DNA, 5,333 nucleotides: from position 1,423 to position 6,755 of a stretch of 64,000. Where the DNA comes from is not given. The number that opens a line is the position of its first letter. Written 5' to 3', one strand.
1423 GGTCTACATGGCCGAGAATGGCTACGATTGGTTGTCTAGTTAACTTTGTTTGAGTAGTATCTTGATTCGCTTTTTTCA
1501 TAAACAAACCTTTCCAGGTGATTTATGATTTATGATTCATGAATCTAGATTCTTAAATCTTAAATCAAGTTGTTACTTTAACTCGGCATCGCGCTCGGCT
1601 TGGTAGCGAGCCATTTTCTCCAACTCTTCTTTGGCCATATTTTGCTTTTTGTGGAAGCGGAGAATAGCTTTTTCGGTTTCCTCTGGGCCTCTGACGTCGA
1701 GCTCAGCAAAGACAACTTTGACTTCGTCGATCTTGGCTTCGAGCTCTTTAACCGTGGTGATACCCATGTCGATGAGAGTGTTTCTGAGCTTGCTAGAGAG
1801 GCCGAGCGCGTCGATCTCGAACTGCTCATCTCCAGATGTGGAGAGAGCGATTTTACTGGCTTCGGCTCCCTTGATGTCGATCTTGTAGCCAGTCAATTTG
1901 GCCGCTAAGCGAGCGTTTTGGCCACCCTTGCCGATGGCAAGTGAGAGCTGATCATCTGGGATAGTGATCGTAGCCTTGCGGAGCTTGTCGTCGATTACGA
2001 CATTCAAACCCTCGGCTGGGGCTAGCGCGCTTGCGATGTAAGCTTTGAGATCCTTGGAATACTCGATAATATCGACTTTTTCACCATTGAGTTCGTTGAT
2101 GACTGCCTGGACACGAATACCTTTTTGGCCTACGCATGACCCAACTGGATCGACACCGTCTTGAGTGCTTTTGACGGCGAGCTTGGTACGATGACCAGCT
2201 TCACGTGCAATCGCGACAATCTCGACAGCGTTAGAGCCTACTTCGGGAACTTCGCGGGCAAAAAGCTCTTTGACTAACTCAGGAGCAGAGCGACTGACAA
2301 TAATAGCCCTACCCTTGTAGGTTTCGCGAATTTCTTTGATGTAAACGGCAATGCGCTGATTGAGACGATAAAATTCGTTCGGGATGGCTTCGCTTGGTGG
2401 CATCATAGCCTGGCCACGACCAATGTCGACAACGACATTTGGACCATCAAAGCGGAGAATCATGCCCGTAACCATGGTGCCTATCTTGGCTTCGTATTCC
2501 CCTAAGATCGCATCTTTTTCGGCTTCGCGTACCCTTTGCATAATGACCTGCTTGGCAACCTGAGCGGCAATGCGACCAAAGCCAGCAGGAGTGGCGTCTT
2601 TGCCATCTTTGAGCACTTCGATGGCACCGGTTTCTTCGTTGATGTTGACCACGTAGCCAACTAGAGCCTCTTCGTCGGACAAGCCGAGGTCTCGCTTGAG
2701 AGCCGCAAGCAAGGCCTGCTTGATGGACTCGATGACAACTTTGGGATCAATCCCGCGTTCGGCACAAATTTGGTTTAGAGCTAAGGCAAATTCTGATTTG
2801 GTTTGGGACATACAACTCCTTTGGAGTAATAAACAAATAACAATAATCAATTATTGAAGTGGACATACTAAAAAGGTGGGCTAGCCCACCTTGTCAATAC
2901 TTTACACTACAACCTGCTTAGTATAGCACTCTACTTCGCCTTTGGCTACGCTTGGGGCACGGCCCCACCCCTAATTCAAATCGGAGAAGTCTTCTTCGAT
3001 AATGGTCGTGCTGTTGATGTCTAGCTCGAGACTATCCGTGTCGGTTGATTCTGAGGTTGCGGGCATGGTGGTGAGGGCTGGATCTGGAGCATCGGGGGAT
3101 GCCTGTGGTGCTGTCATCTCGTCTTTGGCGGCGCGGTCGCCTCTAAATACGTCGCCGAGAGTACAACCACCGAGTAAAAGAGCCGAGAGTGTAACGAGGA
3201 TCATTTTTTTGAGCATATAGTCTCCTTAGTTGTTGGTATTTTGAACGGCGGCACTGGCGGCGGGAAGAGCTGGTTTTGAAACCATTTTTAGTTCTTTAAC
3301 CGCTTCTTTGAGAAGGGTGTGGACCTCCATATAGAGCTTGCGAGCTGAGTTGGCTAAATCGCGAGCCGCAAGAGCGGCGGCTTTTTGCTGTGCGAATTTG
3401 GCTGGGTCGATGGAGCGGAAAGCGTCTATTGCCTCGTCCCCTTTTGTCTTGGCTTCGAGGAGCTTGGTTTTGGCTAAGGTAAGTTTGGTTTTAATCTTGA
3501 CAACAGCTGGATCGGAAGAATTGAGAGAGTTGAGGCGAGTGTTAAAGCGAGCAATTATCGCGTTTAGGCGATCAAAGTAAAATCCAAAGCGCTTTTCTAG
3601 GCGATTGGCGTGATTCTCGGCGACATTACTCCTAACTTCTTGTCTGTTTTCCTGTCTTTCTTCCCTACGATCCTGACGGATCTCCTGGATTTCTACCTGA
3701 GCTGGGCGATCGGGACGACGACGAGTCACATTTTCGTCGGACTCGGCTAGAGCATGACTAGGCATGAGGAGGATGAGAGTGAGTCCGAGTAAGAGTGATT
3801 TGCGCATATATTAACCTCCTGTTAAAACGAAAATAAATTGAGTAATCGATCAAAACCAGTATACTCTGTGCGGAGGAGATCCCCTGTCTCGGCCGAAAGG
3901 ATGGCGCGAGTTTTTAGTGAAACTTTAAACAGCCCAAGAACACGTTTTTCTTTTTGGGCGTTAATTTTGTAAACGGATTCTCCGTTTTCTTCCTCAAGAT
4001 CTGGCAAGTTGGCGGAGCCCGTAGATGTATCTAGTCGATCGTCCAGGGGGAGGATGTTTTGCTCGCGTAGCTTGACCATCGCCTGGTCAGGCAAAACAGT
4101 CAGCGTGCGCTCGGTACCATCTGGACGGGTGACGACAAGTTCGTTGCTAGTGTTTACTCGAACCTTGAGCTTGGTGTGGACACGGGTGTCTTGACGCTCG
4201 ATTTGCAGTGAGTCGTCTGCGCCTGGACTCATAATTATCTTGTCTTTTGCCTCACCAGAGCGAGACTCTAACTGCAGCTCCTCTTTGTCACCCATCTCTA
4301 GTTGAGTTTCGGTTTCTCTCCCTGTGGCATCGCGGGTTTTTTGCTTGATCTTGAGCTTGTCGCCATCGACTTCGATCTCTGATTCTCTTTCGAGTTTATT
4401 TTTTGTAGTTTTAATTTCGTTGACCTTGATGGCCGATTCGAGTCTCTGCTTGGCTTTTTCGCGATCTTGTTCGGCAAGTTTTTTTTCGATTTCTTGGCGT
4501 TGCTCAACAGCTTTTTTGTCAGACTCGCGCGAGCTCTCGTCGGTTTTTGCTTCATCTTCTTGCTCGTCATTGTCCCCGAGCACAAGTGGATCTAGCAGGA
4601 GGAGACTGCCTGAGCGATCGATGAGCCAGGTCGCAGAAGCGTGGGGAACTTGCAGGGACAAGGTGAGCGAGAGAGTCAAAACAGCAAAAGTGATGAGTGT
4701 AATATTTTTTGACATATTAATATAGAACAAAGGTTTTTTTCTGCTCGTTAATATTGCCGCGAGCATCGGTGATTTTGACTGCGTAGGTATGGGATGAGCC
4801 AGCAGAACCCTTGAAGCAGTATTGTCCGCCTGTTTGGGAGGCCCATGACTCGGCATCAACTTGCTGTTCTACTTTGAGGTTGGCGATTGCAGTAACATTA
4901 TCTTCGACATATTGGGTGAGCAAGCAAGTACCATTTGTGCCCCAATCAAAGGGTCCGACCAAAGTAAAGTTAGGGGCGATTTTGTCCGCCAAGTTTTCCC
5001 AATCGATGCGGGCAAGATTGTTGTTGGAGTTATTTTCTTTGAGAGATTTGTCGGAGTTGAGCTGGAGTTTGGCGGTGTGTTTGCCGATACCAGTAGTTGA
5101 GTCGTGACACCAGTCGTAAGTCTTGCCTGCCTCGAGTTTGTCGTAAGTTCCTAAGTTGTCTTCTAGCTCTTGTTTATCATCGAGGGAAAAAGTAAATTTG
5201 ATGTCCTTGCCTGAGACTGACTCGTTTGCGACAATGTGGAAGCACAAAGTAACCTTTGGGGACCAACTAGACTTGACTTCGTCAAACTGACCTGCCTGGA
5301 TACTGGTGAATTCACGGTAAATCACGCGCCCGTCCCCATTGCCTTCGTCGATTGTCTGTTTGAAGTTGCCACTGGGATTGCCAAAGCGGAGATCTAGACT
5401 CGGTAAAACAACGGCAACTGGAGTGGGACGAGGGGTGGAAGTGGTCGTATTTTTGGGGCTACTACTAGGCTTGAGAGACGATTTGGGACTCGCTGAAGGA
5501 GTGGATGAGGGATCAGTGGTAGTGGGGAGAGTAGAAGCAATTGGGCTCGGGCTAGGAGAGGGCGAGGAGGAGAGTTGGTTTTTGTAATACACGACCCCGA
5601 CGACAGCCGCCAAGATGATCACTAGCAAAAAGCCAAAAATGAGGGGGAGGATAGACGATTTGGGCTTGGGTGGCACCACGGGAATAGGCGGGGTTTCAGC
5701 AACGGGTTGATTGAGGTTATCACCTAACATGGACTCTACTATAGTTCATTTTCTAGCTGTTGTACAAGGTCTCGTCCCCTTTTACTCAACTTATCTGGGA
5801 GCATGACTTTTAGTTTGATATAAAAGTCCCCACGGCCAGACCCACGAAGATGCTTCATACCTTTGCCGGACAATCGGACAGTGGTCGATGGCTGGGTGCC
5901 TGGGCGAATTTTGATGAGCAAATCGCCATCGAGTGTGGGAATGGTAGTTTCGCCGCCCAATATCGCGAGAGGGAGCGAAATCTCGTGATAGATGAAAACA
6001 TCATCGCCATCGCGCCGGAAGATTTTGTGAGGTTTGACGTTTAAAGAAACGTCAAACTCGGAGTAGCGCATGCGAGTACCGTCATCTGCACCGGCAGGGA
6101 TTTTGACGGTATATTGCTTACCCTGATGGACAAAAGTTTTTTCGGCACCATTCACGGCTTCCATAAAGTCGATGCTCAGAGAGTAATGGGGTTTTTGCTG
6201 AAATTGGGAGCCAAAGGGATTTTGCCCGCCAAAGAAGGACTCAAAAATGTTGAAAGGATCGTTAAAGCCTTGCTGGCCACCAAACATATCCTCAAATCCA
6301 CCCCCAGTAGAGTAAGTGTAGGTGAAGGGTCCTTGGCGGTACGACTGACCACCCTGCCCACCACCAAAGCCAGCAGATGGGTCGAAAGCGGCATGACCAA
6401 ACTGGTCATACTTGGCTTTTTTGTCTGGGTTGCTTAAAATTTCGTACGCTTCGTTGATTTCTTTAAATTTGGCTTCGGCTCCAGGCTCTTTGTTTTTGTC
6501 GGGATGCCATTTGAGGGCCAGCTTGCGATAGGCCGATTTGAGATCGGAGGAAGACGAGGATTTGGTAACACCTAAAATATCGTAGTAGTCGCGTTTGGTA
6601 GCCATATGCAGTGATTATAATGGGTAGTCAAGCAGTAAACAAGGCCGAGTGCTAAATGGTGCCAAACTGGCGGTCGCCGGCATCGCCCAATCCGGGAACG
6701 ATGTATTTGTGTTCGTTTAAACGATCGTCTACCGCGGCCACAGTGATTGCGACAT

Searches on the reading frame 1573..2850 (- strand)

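Call 58: search_protein_families(library=pfam, proteins=[window:1573-2850:-], max_evalue=0.001)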
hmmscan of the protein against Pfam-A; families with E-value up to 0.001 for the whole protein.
window:1573-2850:- (425 aa): 5 families
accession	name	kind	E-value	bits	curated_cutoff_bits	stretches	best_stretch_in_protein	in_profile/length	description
PF13184.12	KH_5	-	1.4e-26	92.9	27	1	218-285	1-68/69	NusA-like KH domain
PF08529.16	NusA_N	-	1.9e-17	64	23.8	2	20-81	1-57/119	NusA N-terminal domain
PF23095.1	KH_NusA_C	-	1.4e-05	25.5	34.2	1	296-342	4-50/59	Transcription termination/antitermination protein NusA, KH domain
PF07650.23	KH_2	-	0.0002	21.6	22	0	269-327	3-62/78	KH domain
PF00013.35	KH_1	-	0.00024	21.2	21.5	0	294-344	3-48/66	KH domain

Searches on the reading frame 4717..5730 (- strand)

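Call 58: search_protein_families(library=pfam, proteins=[window:4717-5730:-], max_evalue=0.001)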
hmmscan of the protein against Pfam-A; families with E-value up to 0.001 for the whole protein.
window:4717-5730:- (337 aa): 1 family
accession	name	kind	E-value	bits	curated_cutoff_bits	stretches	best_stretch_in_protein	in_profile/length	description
PF22852.1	SoxE_N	-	0.00052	20.2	27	1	22-62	2-43/48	Sulfocyanin, N-terminal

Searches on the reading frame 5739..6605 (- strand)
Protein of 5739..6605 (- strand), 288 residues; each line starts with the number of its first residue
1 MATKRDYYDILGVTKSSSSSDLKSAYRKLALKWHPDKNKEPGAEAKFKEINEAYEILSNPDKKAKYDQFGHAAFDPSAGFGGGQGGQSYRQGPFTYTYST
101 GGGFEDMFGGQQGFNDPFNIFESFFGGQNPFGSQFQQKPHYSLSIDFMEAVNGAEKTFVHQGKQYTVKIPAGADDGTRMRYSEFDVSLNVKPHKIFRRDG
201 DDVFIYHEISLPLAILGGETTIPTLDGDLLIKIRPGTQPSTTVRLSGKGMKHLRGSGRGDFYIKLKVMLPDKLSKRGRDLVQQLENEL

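Call 58: search_protein_families(library=pfam, proteins=[window:5739-6605:-], max_evalue=0.001)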
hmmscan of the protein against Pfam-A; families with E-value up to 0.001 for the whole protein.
window:5739-6605:- (288 aa): 2 families
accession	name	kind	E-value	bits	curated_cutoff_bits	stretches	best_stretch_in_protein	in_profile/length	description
PF01556.23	DnaJ_C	-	1.3e-32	113.4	26.6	1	140-270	2-152/152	DnaJ C terminal domain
PF00226.36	DnaJ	-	6.7e-28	97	27.8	1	6-67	1-63/63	DnaJ domain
